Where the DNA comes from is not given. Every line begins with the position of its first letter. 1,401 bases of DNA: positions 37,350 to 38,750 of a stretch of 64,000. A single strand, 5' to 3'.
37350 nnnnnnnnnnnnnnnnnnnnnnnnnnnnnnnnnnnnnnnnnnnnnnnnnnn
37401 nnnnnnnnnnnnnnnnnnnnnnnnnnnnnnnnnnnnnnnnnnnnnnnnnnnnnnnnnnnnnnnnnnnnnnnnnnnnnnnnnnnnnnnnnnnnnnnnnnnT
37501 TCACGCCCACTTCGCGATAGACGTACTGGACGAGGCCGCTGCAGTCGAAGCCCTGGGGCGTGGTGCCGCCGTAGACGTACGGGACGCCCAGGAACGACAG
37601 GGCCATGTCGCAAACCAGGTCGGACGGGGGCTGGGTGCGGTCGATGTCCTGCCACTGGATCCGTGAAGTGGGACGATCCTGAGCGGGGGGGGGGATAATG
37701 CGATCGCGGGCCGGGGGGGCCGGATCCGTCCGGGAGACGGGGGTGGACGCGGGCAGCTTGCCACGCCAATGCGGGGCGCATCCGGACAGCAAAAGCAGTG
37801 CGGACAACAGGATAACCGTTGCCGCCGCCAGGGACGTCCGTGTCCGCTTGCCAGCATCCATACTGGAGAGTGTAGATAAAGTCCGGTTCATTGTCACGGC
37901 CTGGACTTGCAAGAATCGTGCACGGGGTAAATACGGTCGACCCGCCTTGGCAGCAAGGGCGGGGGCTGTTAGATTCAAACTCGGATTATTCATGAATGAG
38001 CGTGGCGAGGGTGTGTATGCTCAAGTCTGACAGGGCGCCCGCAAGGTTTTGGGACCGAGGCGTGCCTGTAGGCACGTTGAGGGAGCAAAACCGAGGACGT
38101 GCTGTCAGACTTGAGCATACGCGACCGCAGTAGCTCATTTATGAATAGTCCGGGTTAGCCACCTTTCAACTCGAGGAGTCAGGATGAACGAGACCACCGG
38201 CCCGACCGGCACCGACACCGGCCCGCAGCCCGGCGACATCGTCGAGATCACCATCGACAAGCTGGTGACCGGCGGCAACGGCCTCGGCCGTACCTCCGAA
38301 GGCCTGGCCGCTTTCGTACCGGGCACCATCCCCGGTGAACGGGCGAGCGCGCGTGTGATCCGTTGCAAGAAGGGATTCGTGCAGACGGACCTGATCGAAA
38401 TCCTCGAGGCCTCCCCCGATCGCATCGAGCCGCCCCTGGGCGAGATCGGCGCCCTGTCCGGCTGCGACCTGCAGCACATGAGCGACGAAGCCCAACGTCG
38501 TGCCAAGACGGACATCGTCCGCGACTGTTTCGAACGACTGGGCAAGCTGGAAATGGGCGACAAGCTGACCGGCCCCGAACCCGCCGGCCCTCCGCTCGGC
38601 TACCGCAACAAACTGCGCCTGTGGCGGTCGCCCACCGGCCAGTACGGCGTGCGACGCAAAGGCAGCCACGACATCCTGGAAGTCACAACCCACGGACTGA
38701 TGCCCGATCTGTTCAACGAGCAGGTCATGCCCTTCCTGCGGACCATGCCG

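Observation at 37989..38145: About 155-bp structured inverted-repeat element between NlpC/P60 and rlmD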

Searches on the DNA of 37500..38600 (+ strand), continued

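Call 65: search_with_rna_model(model_id=R1, sources=[L024, L025, L026, L027, L028, L029], max_evalue=1)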
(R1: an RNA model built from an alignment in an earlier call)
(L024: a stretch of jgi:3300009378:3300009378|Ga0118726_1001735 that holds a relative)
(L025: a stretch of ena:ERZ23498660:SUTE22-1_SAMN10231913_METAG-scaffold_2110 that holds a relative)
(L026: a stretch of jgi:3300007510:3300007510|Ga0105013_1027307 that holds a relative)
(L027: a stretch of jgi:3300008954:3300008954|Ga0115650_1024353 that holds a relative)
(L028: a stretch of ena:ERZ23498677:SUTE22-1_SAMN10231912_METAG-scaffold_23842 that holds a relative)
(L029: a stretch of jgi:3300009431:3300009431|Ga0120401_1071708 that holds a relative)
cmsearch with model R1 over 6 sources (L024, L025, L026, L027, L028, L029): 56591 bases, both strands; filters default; matches with E-value up to 1: 0.
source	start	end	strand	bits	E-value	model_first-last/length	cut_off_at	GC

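Call 80: search_with_rna_model(model_id=R1, sources=[L030], max_evalue=1)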
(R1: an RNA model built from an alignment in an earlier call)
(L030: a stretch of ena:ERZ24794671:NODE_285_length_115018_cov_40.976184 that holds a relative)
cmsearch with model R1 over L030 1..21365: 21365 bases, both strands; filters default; matches with E-value up to 1: 3.
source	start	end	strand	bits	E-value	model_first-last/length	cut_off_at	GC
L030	9795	9974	+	207.1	2.7e-48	1-180/180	no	0.55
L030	9794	9973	-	93.2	5.7e-21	1-180/180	no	0.55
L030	17325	17354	-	9.6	0.65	1-180/180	no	0.87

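Call 83: search_with_rna_model(model_id=R1, sources=[L031], max_evalue=1, show_alignments=2)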
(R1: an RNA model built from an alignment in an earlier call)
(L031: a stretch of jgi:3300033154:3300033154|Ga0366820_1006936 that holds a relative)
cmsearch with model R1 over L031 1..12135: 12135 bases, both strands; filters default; matches with E-value up to 1: 2.
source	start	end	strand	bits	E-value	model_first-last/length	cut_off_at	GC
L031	9164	9257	+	70.4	9.9e-16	1-180/180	no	0.47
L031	9163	9256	-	42.6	4.6e-09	1-180/180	no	0.47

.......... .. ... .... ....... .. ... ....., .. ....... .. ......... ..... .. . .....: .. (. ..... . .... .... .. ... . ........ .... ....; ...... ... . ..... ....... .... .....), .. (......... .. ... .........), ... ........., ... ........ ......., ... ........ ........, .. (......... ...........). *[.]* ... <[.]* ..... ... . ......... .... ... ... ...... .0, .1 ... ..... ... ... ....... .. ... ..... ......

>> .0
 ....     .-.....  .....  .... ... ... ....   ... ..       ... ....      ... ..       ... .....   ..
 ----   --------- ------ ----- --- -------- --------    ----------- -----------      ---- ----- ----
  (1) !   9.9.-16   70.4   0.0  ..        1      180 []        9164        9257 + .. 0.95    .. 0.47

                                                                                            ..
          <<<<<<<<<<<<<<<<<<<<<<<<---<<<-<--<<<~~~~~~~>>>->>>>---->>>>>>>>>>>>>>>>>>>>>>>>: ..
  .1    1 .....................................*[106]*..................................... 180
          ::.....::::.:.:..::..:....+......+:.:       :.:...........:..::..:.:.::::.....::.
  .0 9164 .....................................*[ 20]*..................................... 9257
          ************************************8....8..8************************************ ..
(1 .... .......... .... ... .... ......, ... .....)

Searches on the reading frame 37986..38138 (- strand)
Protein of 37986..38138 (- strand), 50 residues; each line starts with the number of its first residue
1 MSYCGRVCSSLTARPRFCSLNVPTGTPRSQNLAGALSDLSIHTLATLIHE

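Call 45: find_homologous_proteins(query=window:37993-38118:-, max_evalue=10)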
Query seq(42 aa): no candidate shares three 5-residue words with the query. No homologue found.

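Call 54: search_protein_representatives(protein=window:37986-38138:-)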
Query: 50 residues. Proteins with E-value up to 0.001 (for the whole library): 1; up to 1e-10: 0; up to 1e-30: 0. The best 1 are listed.
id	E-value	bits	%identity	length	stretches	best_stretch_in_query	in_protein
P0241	5.2e-05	38.8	50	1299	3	14-33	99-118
